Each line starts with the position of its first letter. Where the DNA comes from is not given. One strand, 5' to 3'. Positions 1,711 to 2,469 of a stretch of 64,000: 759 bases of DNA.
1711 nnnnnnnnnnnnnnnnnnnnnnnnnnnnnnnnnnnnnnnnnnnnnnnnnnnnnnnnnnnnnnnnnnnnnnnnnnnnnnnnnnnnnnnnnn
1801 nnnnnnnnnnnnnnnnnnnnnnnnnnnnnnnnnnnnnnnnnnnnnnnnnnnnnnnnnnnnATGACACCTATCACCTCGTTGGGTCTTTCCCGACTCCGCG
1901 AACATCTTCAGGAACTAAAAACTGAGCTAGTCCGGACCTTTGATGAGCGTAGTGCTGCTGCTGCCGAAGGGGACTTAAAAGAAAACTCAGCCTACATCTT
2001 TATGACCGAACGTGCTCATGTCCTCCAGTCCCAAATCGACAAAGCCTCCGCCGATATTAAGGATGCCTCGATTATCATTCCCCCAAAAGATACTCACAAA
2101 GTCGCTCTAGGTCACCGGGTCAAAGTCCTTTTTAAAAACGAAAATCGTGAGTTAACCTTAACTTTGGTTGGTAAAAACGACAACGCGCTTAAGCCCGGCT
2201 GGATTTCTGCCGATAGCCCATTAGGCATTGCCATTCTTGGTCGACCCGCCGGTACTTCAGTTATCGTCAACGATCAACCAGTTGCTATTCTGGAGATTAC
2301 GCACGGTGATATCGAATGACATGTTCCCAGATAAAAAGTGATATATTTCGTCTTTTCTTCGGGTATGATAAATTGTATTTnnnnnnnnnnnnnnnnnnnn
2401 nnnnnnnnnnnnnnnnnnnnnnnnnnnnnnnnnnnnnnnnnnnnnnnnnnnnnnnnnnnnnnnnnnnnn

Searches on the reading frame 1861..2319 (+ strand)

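Call 52: search_protein_families(library=pfam, max_evalue=0.01, proteins=[window:1861-2319:+])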
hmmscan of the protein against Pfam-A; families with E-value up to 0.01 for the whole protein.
window:1861-2319:+ (152 aa): 2 families
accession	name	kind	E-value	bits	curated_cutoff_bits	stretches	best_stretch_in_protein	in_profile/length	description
PF01272.25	GreA_GreB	-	5.9e-12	45.8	26.9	1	78-137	3-62/77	Transcription elongation factor, GreA/GreB, C-term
PF03449.20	GreA_GreB_N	-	7e-10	39.4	24.5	1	3-71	2-71/71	Transcription elongation factor, N-terminal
